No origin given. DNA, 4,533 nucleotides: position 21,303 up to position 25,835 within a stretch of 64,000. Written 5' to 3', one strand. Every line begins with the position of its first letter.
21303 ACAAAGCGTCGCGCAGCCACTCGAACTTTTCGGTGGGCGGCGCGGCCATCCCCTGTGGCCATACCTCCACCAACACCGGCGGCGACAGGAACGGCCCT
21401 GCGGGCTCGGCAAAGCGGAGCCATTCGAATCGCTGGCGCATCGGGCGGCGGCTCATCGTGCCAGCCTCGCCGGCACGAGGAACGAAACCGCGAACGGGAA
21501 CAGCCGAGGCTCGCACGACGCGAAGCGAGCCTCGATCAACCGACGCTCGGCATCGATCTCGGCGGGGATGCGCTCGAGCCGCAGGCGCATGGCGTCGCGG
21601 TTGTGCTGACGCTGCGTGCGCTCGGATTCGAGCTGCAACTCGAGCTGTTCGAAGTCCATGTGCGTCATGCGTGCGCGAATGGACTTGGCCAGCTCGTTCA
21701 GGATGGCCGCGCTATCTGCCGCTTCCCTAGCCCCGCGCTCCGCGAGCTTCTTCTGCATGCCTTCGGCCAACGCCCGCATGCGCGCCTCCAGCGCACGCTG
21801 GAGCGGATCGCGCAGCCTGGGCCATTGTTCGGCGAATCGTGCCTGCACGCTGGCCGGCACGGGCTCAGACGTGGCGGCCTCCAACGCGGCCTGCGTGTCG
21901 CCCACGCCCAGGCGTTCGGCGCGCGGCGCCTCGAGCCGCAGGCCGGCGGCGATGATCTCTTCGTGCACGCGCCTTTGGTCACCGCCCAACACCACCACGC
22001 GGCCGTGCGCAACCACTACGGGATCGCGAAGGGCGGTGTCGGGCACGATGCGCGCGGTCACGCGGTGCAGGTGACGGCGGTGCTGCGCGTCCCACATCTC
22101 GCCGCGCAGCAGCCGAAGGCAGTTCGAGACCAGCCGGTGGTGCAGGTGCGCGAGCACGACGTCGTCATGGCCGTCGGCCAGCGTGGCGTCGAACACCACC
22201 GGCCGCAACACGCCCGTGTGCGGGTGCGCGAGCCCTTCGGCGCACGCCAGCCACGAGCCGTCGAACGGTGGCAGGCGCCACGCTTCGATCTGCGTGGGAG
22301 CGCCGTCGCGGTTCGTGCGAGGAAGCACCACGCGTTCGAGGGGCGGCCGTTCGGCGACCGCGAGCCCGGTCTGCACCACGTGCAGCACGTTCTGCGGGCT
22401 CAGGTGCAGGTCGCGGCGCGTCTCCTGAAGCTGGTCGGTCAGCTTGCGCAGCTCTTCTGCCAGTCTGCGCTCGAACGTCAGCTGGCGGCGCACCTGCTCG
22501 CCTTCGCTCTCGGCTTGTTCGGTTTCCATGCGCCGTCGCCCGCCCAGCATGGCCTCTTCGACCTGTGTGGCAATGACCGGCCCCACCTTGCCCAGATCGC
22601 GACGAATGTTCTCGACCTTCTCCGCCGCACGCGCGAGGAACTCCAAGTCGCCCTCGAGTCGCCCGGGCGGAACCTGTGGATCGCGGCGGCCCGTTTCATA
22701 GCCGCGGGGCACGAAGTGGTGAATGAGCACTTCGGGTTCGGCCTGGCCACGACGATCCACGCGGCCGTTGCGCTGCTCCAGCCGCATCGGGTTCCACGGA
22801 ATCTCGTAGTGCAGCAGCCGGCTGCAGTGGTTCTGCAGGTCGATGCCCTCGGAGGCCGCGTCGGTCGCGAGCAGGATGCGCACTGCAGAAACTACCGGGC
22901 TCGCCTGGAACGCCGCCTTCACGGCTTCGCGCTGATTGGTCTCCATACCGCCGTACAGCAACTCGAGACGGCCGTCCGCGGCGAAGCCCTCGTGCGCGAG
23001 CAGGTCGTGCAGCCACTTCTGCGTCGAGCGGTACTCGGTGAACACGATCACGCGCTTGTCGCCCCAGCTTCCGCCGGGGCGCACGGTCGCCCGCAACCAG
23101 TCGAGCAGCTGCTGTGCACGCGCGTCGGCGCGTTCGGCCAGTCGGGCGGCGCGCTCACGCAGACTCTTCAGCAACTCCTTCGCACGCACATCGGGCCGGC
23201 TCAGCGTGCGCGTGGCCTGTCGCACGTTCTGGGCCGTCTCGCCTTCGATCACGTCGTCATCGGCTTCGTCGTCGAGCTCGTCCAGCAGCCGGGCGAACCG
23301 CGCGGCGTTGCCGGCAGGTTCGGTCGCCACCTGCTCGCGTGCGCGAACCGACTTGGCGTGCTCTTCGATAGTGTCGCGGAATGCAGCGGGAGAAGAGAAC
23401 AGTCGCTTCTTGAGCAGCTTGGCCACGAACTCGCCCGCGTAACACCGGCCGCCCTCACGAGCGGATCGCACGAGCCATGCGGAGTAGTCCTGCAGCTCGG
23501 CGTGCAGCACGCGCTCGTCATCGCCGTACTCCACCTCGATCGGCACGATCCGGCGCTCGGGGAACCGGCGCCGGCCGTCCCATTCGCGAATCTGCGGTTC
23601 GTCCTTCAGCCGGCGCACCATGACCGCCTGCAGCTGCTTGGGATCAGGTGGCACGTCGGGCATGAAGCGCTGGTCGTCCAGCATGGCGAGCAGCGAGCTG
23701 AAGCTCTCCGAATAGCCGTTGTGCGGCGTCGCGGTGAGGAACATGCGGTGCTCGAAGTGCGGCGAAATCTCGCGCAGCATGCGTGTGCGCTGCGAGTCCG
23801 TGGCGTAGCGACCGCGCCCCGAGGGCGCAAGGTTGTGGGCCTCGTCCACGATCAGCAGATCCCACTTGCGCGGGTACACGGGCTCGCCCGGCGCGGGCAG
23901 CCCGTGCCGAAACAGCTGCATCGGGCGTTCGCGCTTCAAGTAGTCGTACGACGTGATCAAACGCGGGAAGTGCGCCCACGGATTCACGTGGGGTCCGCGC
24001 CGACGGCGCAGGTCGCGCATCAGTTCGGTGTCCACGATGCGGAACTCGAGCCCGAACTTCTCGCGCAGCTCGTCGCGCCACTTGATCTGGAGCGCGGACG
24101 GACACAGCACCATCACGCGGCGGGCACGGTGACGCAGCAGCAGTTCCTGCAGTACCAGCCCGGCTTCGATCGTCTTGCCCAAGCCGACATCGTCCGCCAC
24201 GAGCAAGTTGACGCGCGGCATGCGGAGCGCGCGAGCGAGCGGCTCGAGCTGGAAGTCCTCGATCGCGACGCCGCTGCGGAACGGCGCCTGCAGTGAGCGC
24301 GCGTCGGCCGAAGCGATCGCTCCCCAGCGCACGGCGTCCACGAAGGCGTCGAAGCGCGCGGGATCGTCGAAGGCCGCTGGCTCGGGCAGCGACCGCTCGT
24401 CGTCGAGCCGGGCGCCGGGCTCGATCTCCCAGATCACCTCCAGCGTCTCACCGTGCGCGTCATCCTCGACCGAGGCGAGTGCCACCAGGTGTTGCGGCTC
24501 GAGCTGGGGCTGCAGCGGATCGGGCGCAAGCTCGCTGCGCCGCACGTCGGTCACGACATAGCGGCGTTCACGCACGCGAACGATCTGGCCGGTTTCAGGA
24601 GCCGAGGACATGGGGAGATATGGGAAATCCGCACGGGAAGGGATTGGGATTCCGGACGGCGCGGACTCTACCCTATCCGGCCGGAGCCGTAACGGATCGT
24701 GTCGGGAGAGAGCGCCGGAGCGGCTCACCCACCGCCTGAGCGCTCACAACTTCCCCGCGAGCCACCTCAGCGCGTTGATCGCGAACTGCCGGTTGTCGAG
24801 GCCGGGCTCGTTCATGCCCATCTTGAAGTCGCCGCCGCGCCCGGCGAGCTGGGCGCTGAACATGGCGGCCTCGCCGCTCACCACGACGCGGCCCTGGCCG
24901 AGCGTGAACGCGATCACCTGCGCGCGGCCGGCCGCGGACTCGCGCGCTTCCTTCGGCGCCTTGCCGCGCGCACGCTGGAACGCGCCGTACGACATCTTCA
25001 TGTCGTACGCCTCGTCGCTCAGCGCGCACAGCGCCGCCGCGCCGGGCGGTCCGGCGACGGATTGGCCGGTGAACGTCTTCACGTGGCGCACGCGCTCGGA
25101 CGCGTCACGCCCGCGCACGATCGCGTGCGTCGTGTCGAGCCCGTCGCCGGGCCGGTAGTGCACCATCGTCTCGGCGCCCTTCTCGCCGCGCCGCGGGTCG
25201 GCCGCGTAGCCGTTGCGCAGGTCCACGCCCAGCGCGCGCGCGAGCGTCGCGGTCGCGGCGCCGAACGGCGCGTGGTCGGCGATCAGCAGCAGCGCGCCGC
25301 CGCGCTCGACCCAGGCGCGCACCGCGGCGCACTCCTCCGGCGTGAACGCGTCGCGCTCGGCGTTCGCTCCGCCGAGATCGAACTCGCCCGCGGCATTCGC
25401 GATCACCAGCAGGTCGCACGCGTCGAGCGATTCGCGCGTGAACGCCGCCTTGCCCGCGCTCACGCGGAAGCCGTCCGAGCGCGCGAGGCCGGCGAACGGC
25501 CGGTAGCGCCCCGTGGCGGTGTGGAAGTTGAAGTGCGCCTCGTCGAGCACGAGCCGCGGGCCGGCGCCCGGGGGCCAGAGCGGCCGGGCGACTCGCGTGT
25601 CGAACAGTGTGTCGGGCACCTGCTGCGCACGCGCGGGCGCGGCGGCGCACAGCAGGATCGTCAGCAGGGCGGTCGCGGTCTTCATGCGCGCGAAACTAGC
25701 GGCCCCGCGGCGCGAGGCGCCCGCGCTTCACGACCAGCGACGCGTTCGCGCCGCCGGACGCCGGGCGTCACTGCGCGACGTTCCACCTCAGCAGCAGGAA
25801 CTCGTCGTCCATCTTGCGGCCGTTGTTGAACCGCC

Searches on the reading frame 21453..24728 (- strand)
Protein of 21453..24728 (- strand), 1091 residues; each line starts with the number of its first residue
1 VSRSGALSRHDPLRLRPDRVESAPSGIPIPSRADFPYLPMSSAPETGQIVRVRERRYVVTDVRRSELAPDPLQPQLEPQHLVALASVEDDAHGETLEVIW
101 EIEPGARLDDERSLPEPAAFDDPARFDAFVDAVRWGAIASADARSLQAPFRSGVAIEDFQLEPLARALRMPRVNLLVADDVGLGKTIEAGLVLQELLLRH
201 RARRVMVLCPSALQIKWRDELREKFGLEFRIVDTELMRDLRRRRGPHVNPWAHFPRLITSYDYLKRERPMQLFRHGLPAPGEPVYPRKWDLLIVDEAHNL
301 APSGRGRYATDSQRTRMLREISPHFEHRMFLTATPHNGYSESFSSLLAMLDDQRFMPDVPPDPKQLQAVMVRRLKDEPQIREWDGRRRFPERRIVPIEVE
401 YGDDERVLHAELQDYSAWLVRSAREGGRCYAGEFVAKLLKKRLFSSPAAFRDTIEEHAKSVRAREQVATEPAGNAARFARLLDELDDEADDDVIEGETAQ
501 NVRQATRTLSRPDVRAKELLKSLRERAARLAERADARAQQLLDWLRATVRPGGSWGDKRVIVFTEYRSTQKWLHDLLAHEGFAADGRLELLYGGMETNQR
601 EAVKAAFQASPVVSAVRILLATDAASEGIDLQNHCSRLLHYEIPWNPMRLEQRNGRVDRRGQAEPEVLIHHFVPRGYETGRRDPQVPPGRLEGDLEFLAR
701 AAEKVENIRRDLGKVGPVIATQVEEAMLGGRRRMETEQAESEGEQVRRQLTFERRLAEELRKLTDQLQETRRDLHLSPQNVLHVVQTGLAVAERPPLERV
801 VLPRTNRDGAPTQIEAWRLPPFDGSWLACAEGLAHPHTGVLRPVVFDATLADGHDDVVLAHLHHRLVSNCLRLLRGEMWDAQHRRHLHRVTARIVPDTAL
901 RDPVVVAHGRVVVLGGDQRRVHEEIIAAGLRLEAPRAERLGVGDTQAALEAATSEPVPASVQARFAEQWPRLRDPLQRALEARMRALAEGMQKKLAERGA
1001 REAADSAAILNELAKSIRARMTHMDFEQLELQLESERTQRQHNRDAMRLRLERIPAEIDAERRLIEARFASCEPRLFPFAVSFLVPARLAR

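Call 55: search_protein_families(library=pfam, proteins=[window:21453-24728:-], max_evalue=0.001)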
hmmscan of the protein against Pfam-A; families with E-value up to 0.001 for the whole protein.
window:21453-24728:- (1091 aa): 4 families
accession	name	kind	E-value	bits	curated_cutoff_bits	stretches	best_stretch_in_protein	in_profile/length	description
PF00271.37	Helicase_C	-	1.2e-17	64.6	23.5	1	557-661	15-110/110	Helicase conserved C-terminal domain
PF00176.29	SNF2-rel_dom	-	3.9e-13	49.6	24.9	1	170-353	15-181/290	SNF2-related domain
PF04851.21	ResIII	-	1.4e-05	25.5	22.5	1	174-336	25-163/164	Type III restriction enzyme, res subunit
PF00270.35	DEAD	-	0.00014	22.1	26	1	173-337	15-162/167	DEAD/DEAH box helicase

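Call 56: search_protein_families(library=padloc, proteins=[window:21453-24728:-], max_evalue=0.00001)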
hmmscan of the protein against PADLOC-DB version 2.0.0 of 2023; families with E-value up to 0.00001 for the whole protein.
window:21453-24728:- (1091 aa): 38 families (the best 25 are shown)
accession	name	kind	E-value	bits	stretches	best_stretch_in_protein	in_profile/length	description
PDLC02621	DrmD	-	0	1329.6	1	40-1089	9-1037/1040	DrmD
PDLC02572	DrmA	-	0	1107.9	1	42-1091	12-1039/1043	DrmA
PDLC02633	DrmD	-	5.9e-256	849.6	1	43-879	11-838/839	DrmD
PDLC02632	DrmD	-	1.2e-237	788.7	1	41-681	13-645/662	DrmD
PDLC02624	DrmD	-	1.7e-184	613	1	193-823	2-614/652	DrmD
PDLC02622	DrmD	-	3.8e-145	482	1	42-451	14-414/422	DrmD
PDLC02629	DrmD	-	2.8e-117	390.2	1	577-1088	3-501/508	DrmD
PDLC02625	DrmD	-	6.4e-86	287.6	1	344-1085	67-779/792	DrmD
PDLC02500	BrxHI|BrxHII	-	1.5e-75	253.4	1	143-664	77-577/933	BrxHI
PDLC00659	HmaA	-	8.2e-75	250.4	1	174-664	124-614/1176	SNF2 helicase / DEAD-box helicase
PDLC02504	BrxHI|BrxHII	-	6.2e-72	240.9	1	151-673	105-593/971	BrxHII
PDLC02628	DrmD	-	8.2e-68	226.9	1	735-1088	17-366/373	DrmD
PDLC02618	DrmD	-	3.5e-63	211.5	1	43-304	3-252/273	DrmD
PDLC02623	DrmD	-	1.3e-53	180.1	2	521-674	496-637/1040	DrmD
PDLC02853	DpdE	-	2.6e-47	159.4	1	142-669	80-607/985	DpdE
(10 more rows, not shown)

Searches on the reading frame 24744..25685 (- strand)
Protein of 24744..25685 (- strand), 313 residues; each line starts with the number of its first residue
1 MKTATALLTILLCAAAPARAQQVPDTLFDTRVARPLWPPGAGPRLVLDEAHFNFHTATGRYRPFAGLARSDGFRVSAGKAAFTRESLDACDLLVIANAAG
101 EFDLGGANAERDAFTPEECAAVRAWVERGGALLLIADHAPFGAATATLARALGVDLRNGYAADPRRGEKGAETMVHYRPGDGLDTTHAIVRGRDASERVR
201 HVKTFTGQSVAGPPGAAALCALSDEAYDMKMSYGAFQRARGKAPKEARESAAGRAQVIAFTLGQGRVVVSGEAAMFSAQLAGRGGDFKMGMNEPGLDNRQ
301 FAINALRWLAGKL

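Call 18: search_protein_families(library=pfam, proteins=[window:24744-25685:-], max_evalue=0.001)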
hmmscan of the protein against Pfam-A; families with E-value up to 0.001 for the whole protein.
window:24744-25685:- (313 aa): 1 family
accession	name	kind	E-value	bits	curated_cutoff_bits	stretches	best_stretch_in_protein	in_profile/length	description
PF14258.12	DUF4350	-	1.8e-05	25.6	30.4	1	110-288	47-175/181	Domain of unknown function (DUF4350)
